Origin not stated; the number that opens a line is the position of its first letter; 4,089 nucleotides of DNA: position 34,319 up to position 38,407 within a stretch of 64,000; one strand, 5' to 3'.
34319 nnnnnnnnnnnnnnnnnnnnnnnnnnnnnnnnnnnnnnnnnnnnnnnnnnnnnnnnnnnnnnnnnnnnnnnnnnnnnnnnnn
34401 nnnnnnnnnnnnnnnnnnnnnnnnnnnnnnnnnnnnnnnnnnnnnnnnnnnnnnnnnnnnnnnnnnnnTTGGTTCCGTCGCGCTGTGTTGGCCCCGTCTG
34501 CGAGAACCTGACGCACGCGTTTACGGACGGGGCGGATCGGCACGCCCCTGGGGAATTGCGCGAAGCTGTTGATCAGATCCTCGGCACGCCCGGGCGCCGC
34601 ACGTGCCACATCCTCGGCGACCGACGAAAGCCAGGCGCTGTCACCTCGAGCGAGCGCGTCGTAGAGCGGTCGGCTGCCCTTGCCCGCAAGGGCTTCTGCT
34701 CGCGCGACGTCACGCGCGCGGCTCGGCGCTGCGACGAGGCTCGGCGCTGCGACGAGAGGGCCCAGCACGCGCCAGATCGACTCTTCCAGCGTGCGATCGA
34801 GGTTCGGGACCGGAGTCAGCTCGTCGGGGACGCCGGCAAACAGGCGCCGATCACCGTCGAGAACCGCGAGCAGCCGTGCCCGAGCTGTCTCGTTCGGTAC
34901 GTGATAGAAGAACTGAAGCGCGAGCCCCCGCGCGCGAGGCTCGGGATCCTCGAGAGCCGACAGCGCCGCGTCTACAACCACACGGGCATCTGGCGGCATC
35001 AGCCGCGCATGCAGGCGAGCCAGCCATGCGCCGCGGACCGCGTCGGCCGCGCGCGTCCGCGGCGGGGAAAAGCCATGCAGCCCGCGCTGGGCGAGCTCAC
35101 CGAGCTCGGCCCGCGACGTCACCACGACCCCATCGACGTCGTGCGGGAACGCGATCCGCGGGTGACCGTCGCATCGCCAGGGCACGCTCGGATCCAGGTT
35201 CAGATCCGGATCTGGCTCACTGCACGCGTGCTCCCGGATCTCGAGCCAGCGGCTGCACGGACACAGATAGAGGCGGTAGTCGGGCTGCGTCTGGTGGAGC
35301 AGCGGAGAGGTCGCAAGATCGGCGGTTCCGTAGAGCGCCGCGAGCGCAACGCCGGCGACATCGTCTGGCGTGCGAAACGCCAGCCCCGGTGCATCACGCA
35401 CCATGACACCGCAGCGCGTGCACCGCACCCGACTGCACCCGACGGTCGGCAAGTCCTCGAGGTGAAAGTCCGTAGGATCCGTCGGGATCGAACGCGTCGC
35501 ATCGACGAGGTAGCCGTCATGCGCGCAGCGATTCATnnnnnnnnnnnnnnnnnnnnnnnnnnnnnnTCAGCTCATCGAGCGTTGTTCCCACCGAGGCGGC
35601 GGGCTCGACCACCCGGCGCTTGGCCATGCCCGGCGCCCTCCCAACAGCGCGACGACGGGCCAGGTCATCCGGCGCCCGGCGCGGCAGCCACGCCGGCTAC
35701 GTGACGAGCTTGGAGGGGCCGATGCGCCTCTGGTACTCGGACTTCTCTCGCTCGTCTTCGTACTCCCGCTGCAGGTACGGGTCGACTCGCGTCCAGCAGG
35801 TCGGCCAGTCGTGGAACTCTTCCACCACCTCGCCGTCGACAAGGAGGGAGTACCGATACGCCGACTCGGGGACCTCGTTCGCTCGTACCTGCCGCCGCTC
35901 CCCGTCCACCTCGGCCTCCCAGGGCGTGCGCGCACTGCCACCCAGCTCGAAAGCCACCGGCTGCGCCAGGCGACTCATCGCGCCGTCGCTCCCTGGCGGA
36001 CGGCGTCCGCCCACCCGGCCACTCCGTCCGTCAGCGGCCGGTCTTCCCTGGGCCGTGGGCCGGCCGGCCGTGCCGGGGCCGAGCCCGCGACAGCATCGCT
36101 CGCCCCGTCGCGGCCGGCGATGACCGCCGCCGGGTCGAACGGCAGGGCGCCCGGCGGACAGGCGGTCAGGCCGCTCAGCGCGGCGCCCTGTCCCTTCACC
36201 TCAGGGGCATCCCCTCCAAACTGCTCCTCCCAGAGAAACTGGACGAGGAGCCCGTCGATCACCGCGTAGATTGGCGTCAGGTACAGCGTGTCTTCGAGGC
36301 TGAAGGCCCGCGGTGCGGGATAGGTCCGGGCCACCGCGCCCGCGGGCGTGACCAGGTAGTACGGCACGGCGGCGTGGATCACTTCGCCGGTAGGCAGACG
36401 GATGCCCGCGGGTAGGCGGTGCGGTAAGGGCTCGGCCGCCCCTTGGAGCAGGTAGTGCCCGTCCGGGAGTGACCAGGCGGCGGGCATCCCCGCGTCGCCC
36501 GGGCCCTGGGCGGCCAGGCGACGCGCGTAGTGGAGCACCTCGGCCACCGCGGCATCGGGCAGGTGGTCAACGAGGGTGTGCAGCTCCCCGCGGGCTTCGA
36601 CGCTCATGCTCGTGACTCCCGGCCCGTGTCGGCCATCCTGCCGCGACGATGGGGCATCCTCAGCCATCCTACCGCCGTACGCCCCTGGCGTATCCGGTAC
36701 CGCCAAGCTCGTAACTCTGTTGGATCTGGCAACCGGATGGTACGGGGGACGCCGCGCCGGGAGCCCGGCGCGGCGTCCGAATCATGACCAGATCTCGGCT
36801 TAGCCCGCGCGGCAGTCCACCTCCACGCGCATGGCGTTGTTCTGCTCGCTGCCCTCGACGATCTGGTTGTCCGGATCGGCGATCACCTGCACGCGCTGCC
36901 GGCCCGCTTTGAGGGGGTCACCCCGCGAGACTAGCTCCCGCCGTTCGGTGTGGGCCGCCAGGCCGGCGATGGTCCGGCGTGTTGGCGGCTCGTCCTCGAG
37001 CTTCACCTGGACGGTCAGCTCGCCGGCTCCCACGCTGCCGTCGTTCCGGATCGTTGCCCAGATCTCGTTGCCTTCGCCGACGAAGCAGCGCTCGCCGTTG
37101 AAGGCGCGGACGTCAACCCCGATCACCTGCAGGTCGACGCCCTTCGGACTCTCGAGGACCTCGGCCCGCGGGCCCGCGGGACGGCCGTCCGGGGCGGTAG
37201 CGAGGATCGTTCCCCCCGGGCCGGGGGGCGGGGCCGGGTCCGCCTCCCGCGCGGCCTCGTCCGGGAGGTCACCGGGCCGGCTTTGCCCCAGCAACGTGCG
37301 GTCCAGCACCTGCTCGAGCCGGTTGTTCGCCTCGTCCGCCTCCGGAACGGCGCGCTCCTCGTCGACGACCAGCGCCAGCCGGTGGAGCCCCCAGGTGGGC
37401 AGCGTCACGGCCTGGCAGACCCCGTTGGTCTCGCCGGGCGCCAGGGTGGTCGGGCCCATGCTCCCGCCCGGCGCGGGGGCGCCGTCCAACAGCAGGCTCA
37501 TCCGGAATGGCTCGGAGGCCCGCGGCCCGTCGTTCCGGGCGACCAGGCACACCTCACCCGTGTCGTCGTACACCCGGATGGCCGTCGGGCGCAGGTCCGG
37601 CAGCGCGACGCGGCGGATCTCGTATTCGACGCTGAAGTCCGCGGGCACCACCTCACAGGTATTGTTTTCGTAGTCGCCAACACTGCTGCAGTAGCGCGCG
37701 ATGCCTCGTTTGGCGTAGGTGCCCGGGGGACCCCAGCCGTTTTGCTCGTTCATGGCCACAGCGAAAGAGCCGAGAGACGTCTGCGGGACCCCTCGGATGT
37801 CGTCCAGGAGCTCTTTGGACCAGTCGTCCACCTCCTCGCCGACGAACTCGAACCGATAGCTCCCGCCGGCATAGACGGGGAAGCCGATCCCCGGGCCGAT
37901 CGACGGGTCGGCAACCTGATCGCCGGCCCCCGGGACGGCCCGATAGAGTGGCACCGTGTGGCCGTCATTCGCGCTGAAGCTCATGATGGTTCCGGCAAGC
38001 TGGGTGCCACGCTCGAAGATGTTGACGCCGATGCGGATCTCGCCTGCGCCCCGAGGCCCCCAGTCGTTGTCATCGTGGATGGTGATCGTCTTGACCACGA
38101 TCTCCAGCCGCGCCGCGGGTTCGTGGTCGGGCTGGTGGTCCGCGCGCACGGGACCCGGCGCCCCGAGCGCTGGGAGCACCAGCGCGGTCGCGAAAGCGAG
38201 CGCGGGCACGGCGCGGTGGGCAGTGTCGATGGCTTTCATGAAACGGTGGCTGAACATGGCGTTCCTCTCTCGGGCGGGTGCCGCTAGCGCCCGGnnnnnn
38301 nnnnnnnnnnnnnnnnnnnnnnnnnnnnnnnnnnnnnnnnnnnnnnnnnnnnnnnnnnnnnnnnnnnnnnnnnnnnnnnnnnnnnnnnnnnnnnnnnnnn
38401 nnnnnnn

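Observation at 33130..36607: Uncharacterised three-gene operon ending in a Cys-rich pentapeptide-repeat protein, wedged between IS630 copy 2 and the CARDB genes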

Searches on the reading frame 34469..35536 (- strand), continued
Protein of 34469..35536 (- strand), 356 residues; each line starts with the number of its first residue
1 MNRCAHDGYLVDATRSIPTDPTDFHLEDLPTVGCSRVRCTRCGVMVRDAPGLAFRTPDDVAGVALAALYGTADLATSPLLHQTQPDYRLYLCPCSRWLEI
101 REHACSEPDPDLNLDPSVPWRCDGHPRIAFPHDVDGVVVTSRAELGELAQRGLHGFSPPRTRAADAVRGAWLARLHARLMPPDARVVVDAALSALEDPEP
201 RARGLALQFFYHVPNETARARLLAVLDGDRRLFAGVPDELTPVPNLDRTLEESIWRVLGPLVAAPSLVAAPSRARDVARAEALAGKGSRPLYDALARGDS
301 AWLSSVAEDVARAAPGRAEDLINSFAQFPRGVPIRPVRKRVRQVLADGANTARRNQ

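Call 106: search_protein_families(library=pfam, proteins=[L009:9012-10001:+, L011:525-1511:+, L010:3-731:+, L012:1-717:+, L015:2958-3860:+, L015:1873-2517:+, L015:2525-2890:+, L009:4500-9011:+], max_evalue=1)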
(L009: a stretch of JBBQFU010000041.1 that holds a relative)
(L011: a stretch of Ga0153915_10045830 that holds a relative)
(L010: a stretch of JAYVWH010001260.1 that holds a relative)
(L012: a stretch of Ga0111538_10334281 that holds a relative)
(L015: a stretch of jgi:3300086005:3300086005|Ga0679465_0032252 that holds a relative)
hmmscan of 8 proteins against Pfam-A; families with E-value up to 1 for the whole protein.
L009:9012-10001:+ (330 aa): 0 families

L011:525-1511:+ (329 aa): 1 family
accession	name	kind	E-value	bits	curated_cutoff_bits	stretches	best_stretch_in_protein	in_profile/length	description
PF10824.14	T7SS_ESX_EspC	-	0.15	13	23.5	0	290-324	4-38/100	Excreted virulence factor EspC, type VII ESX diderm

L010:3-731:+ (243 aa): 0 families

L012:1-717:+ (239 aa): 2 families
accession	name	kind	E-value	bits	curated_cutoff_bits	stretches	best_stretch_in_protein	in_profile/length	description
PF22599.2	SecDF_P1_head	-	0.098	13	27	1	203-219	97-113/114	SecDF, P1 head subdomain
PF20582.4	UPF0758_N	-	0.12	12.9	27.1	1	202-217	21-36/77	UPF0758 N-terminal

L015:2958-3860:+ (301 aa): 0 families

L015:1873-2517:+ (215 aa): 0 families

L015:2525-2890:+ (122 aa): 0 families

L009:4500-9011:+ (1504 aa): 5 families
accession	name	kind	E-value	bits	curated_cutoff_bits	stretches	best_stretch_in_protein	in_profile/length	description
PF20172.3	DUF6538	-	0.058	13.5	27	1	703-750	5-51/60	Domain of unknown function (DUF6538)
PF13480.13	Acetyltransf_6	-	0.069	13.7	22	0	475-527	18-68/143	Acetyltransferase (GNAT) domain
PF10925.13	DUF2680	-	0.45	11.1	25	1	1184-1207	20-43/57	Protein of unknown function (DUF2680)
PF12399.14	BCA_ABC_TP_C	-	0.89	9.6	25.5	0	477-490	7-20/27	Branched-chain amino acid ATP-binding cassette transporter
PF11083.13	Relaxase_C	-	0.92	10.2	30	0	807-860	29-82/125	C-terminal helical hairpin domain from relaxase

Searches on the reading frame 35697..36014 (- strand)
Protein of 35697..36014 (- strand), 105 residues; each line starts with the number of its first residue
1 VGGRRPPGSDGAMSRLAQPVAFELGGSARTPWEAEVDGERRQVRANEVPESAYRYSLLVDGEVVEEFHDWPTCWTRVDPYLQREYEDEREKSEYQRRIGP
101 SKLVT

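Call 3: search_protein_families(library=pfam, proteins=[window:35697-36014:-], max_evalue=1)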
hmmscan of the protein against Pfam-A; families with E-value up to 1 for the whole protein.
window:35697-36014:- (105 aa): 1 family
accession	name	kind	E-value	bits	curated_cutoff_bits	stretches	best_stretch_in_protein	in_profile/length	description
PF06905.18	FAIM1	-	0.13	12.4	22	1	35-69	52-86/172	Fas apoptotic inhibitory molecule (FAIM1)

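Call 4: search_protein_families(library=ncbifam, proteins=[window:35697-36014:-], max_evalue=1)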
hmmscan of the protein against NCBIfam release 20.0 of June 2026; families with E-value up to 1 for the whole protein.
window:35697-36014:- (105 aa): 0 families

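Call 16: find_homologous_proteins(query=window:35700-35978:-, max_evalue=0.01)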
Query seq(93 aa) (93 aa): 2 proteins with E <= 0.01 among 3 candidates.
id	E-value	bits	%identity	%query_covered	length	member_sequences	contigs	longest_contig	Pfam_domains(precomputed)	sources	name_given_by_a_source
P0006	1.6e-56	206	100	100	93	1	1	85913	-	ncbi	-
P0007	7.2e-48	178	89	99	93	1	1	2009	-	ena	-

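Call 18: find_encoding_contigs(protein=P0006, flank=3000, max_places=3)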
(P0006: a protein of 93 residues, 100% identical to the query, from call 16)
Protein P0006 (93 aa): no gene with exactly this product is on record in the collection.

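Call 19: find_encoding_contigs(protein=P0007, flank=5000, max_places=3)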
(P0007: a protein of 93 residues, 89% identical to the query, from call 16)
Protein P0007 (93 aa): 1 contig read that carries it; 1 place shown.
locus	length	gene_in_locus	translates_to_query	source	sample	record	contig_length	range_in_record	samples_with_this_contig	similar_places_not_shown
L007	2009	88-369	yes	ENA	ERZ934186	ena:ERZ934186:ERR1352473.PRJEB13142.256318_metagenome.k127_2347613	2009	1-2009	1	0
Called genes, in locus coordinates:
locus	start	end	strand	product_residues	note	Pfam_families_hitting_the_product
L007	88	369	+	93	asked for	-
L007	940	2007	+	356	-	?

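Call 70: search_protein_families(library=padloc, proteins=[P0006], max_evalue=0.1)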
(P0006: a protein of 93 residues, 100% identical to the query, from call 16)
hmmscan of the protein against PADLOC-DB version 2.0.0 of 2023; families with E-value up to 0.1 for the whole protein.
P0006 (93 aa): 0 families

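Call 72: search_solved_structures(query=P0006, max_evalue=10)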
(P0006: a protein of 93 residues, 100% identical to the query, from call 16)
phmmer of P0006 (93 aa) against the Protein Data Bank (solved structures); distinct sequences matched with E-value up to 10: 1.
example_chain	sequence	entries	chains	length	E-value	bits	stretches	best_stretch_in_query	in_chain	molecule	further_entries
7z0o_E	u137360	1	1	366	9.4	9.5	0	32-78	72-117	RNA polymerase I-specific transcription initiation factor RRN9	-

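Call 104: search_protein_families(library=pfam, proteins=[P0006, P0007], max_evalue=10)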
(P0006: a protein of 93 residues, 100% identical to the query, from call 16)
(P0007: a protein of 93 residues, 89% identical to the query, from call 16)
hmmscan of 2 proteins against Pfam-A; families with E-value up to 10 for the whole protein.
P0006 (93 aa): 1 family
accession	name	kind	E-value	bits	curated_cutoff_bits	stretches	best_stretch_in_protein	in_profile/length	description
PF06905.18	FAIM1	-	0.1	12.7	22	1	23-57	52-86/172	Fas apoptotic inhibitory molecule (FAIM1)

P0007 (93 aa): 0 families

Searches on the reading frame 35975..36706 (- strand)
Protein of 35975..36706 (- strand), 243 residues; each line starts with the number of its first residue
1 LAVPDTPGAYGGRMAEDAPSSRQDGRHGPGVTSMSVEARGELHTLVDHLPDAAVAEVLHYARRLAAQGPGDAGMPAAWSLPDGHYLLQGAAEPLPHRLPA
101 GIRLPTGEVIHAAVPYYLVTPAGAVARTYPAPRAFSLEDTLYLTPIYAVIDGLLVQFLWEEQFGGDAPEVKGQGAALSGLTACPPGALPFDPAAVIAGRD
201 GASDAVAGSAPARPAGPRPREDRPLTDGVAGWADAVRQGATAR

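Call 3: search_protein_families(library=pfam, proteins=[window:35975-36706:-], max_evalue=1)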
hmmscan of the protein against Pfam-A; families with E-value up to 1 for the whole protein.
window:35975-36706:- (243 aa): 1 family
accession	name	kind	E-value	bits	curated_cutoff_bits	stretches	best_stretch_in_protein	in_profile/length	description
PF10047.15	DUF2281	-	0.019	16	26.5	1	42-67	2-27/64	Protein of unknown function (DUF2281)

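Call 4: search_protein_families(library=ncbifam, proteins=[window:35975-36706:-], max_evalue=1)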
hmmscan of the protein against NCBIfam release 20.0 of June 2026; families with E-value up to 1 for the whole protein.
window:35975-36706:- (243 aa): 0 families

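Call 17: find_homologous_proteins(query=window:35975-36706:-, max_evalue=0.01)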
Query window:35975-36706:- (243 aa): 3 proteins with E <= 0.01 among 8000 candidates.
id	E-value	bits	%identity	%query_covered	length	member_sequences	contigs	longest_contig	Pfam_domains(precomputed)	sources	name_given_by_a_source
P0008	1.3e-131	456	100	86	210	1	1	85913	-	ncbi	-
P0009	5.7e-55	205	74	51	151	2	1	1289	-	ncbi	-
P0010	3.7e-42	163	64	49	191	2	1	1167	-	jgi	jgi:hypothetical protein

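Call 20: find_encoding_contigs(protein=P0009, flank=5000, max_places=3)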
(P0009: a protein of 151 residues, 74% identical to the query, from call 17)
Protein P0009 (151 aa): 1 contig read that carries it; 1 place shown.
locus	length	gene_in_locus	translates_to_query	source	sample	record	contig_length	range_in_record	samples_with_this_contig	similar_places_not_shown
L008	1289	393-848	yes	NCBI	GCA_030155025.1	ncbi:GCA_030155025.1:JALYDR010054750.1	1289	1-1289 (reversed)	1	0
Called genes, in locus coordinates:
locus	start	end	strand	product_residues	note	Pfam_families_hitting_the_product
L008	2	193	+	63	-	?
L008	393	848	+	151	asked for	-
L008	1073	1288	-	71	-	?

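Call 21: find_encoding_contigs(protein=P0010, flank=5000, max_places=3)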
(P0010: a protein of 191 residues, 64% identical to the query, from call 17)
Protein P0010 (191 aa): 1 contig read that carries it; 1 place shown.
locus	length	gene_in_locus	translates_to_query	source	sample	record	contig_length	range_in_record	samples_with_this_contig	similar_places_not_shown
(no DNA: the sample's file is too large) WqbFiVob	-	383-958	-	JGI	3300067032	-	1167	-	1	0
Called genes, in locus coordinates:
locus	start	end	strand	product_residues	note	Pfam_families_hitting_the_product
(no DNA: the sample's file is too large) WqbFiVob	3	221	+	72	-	?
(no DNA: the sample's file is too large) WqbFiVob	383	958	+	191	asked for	-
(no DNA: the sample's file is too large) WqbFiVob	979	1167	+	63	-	?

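Call 70: search_protein_families(library=padloc, proteins=[P0008], max_evalue=0.1)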
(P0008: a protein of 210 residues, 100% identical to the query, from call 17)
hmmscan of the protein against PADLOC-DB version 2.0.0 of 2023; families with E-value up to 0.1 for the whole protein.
P0008 (210 aa): 0 families

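Call 71: search_solved_structures(query=A8, max_evalue=10)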
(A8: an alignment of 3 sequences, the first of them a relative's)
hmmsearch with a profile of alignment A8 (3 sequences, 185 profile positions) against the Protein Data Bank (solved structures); distinct sequences matched with E-value up to 10: 5.
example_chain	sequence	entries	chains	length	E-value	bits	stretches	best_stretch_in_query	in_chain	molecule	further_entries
8xy5_A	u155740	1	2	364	0.24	14.3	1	119-156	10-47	Alpha/beta hydrolase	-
1s05_A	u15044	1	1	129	0.41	13.5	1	112-178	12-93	Cytochrome c-556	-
6zxb_A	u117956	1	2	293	0.79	12.6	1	19-104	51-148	Putative GGDEF/response regulator receiver domain protein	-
6zxc_A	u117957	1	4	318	0.93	12.4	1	19-104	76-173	Putative GGDEF/response regulator receiver domain protein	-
6zxm_A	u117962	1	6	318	0.93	12.3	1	19-104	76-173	Putative GGDEF/response regulator receiver domain protein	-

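Call 81: predict_structure(alignment_id=A8)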
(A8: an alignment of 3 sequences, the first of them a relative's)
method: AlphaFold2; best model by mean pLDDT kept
length: 210 residues; sequences in the alignment: 3
mean_pLDDT: 61.1   pTM: 0.54
mean pLDDT of the five models: 61.1, 57.7, 42.2, 40.3, 35.3
residues with pLDDT >= 90: 16; 70-90: 60; 50-70: 54; < 50: 80
segments of 3 or more residues with pLDDT < 50: 1-13, 19-21, 26-28, 30-40, 63-67, 102-104, 106-109, 128-132, 173-196, 206-210
pLDDT, mean of each block of 10 residues (from residue 1): 44 50 48 41 81 81 52 62 89 81 48 71 61 61 80 85 75 40 35 47 49
secondary structure, 60 per line:
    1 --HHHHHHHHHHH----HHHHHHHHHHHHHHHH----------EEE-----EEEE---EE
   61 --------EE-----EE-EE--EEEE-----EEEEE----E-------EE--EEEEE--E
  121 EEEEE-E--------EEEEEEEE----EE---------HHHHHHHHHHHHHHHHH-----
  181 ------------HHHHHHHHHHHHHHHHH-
elements in order: H3-13 H18-33 E44-46 E52-55 E83-86 E92-96 E113-117 E120-125 E136-143 H159-175 H193-209

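Call 83: fold_search(model_id=the predicted structure, library=pdb)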
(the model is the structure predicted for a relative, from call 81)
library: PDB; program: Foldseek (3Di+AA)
matches with E <= 10: 403; with E <= 0.001: 0
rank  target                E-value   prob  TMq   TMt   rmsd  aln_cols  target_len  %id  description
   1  6amq_B                4.8e-01  0.09  0.12  0.07  14.3       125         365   10  Crystal structure of the DNA polymerase III subunit beta from Enterobacter cloacae (released 2017-11-01)
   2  9cq3_c                7.1e-01  0.08  0.16  0.15  23.0       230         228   10  The gap-filling complex with Pol mu engaged in the NHEJ pathway (released 2025-04-23)
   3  5mmn                  7.1e-01  0.05  0.15  0.14  16.4       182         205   14  E. coli DNA Gyrase B 24 kDa ATPase domain in complex with 1-ethyl-3-[8-methyl-5-(2-methyl-pyridin-4-yl)-isoquinolin-3-yl (released 2017-04-26)
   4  3zxj_A                7.9e-01  0.23  0.16  0.08   7.3        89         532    9  Engineering the active site of a GH43 glycoside hydrolase generates a biotechnologically significant enzyme that displ (released 2012-04-18)
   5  5mmo                  7.9e-01  0.04  0.14  0.15  16.3       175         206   14  E. coli DNA Gyrase B 24 kDa ATPase domain in complex with [3-(3-ethyl-ureido)-5-(pyridin-4-yl)-isoquinolin-8-yl-methyl]- (released 2017-04-26)
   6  3zxk_A                9.4e-01  0.23  0.17  0.09   7.1        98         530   11  Engineering the active site of a GH43 glycoside hydrolase generates a biotechnologically significant enzyme that displ (released 2012-04-18)
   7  7drq_A                9.4e-01  0.08  0.16  0.09  10.2       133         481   13  Crystal structure of polysaccharide lyase Uly1 (released 2021-03-31)
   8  3zxj_B                1.1e+00  0.18  0.16  0.08   7.6        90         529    9  Engineering the active site of a GH43 glycoside hydrolase generates a biotechnologically significant enzyme that displ (released 2012-04-18)
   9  5gkj_A                1.1e+00  0.08  0.17  0.17  11.8       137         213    9  Structure of EndoMS in apo form (released 2016-11-02)
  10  6l01                  1.2e+00  0.05  0.15  0.16  14.8       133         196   16  Crystal structure of E.coli DNA gyrase B in complex with 2-oxo-1,2-dihydroquinoline derivative (released 2020-05-06)
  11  4tr8_B                1.2e+00  0.05  0.11  0.07  14.8       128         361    8  Crystal structure of DNA polymerase sliding clamp from Pseudomonas aeruginosa (released 2014-09-10)
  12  6f96                  1.2e+00  0.04  0.14  0.16  15.9       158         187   14  Crystal Structure of E. coli GyraseB 24kDa in complex with 6-[(ethylcarbamoyl)amino]-4-[(4-methoxyphenyl)amino]-N-(pyrid (released 2019-01-30)
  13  3u0k_B                1.2e+00  0.03  0.13  0.14  15.8       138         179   11  Crystal Structure of the genetically encoded calcium indicator RCaMP (released 2012-10-03)
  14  4kqv_B                1.3e+00  0.05  0.15  0.16  16.6       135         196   11  Topoisomerase iv atp binding domain of francisella tularensis in complex with a small molecule inhibitor (released 2014-01-15)
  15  7aze_B                1.3e+00  0.04  0.12  0.08  14.0       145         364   10  DNA polymerase sliding clamp from Escherichia coli with peptide 18 bound (released 2021-12-01)
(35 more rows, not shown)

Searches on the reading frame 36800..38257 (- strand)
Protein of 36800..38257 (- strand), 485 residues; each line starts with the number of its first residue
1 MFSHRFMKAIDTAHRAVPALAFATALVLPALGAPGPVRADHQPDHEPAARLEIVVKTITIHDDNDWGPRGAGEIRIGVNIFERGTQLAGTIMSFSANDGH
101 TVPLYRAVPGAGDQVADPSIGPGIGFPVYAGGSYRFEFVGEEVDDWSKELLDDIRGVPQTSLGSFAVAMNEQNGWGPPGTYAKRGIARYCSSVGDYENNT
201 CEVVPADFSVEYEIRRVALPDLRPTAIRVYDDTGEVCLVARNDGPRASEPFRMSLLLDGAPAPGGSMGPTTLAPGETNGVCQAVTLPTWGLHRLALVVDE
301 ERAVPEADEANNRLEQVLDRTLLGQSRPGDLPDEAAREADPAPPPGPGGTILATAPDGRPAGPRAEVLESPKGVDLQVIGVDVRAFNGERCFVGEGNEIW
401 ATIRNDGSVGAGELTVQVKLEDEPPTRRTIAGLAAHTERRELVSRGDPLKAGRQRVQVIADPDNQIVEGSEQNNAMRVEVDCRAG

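Call 25: list_cluster_members(proteins=[P0006, P0008, P0009, window:36800-38257:-, window:30142-31404:+])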
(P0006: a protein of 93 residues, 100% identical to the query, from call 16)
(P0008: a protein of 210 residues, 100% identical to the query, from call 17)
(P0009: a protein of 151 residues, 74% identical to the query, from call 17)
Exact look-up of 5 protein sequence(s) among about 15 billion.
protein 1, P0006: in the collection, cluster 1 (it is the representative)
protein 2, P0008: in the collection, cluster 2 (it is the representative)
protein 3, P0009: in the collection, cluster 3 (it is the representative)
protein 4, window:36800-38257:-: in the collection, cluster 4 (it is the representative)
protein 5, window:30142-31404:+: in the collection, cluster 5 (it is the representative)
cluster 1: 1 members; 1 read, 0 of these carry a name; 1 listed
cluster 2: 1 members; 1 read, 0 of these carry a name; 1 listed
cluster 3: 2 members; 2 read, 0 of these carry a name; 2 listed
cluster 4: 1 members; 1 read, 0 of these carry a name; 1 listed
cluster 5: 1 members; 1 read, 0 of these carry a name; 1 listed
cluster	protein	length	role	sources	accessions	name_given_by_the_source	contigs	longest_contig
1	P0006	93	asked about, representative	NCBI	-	-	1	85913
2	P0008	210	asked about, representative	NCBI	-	-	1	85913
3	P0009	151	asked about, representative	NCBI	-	-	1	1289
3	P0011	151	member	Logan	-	-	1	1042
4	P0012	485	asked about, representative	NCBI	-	-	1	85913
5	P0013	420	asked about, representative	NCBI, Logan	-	-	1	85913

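Call 80: search_protein_families(library=pfam, proteins=[window:36800-38257:-], max_evalue=0.001)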
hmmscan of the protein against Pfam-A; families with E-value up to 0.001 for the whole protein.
window:36800-38257:- (485 aa): 1 family
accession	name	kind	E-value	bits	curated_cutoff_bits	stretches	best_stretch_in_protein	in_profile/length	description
PF07705.17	CARDB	-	2.5e-22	79.4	22.7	2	375-476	3-99/101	CARDB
